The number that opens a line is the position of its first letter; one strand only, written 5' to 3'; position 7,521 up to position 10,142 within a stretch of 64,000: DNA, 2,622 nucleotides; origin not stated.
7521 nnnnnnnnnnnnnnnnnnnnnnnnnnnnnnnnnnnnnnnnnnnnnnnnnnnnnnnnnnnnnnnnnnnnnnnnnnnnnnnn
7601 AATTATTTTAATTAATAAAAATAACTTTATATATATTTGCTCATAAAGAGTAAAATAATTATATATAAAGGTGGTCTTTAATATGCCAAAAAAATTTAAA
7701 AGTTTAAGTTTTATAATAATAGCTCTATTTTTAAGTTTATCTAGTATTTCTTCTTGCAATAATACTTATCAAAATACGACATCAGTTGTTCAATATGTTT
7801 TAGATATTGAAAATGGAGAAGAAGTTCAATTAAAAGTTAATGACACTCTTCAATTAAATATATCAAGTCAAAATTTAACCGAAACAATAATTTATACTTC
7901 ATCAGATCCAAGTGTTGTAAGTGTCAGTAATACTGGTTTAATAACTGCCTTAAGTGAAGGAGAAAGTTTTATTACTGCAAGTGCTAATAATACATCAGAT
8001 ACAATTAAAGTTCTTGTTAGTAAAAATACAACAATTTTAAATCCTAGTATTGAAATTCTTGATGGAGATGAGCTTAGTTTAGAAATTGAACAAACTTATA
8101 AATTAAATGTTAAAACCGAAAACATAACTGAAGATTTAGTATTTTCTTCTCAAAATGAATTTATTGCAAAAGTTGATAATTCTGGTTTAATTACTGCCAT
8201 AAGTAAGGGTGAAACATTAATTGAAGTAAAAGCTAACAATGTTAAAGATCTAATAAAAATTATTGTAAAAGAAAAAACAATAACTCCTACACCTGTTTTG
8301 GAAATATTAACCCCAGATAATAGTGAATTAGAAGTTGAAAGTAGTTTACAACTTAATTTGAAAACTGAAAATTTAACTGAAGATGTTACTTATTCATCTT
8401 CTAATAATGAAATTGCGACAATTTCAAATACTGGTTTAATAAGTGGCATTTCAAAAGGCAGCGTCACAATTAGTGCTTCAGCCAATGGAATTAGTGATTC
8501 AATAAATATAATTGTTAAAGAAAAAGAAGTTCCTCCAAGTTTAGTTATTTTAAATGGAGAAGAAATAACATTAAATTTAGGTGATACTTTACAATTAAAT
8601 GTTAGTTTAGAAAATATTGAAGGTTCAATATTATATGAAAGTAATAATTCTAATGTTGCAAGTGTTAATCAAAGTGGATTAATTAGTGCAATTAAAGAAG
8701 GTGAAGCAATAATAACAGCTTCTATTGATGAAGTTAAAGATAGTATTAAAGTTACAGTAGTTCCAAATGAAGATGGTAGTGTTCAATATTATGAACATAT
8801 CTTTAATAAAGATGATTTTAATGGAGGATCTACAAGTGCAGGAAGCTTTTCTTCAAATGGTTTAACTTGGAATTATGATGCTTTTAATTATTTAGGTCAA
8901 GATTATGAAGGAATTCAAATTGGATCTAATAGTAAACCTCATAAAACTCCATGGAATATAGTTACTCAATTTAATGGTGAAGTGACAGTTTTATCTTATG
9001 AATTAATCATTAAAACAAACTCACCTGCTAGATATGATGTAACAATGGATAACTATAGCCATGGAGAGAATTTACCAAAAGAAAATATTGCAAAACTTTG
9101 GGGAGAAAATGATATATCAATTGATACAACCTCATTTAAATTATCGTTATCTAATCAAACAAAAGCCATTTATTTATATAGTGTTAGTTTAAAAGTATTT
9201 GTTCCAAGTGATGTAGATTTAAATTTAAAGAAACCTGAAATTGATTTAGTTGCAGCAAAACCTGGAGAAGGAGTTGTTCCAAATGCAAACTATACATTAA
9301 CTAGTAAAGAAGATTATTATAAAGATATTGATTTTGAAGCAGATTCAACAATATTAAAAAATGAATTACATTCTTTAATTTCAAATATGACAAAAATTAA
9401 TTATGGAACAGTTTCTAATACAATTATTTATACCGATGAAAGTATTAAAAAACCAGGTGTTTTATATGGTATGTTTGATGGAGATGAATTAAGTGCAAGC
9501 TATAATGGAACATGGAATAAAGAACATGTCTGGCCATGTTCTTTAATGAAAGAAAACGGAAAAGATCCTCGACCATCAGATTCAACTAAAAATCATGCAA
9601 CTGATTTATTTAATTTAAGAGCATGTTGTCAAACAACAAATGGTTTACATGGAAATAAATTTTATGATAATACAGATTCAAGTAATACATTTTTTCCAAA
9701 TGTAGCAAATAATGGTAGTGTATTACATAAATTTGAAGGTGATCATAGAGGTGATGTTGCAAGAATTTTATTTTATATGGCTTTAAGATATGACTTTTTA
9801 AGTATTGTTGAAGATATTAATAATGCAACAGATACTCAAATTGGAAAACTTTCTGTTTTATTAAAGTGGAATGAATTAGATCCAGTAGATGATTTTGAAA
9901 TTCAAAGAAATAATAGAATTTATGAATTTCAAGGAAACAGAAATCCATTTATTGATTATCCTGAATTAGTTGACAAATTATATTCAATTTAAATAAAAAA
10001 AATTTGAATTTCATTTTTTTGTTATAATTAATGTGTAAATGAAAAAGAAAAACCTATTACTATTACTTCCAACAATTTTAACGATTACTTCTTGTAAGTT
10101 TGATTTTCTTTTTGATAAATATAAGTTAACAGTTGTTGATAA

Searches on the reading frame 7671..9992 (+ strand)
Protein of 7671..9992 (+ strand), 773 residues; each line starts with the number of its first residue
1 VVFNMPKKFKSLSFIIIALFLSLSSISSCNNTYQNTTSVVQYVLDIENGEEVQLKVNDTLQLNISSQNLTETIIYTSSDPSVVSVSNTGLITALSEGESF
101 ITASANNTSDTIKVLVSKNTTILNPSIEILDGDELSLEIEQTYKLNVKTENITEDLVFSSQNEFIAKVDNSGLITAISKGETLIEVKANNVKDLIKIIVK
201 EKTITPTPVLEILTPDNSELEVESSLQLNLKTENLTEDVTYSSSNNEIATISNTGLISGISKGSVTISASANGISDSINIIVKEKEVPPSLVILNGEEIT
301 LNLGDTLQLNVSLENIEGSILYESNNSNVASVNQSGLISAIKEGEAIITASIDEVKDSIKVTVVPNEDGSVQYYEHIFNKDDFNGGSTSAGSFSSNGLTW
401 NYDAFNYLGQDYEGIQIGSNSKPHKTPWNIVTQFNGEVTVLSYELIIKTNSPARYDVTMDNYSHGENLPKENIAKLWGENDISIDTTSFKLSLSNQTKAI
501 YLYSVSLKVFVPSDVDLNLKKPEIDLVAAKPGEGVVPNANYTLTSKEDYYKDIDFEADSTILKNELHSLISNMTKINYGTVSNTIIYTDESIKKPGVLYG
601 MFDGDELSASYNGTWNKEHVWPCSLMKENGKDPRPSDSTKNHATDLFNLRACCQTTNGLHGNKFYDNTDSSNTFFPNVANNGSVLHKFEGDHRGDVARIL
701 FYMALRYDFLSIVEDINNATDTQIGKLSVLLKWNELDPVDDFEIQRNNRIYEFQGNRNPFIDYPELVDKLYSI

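Call 66: search_protein_families(library=pfam, proteins=[window:7671-9992:+], max_evalue=0.0001)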
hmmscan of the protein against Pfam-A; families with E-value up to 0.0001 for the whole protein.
window:7671-9992:+ (773 aa): 5 families
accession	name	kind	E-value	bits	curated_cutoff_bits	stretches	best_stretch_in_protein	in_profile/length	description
PF02368.24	Big_2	-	4.1e-32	110.4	22.8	4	213-273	7-70/79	Bacterial Ig-like domain (group 2)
PF04231.19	Endonuclease_1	-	2.4e-26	93.4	25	1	562-765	5-235/235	Endonuclease I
PF22359.2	Big-like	-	5.2e-17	62.3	27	1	75-117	5-47/48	Bacterial Ig-like domain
PF21461.3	HL_N-beta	-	1.1e-06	28.8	27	0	75-109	16-49/57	Hyaluronate lyase, N-terminal beta-sheet domain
PF12985.13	DUF3869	-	2.8e-06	27.9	24.5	0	232-284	18-70/85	Domain of unknown function (DUF3869)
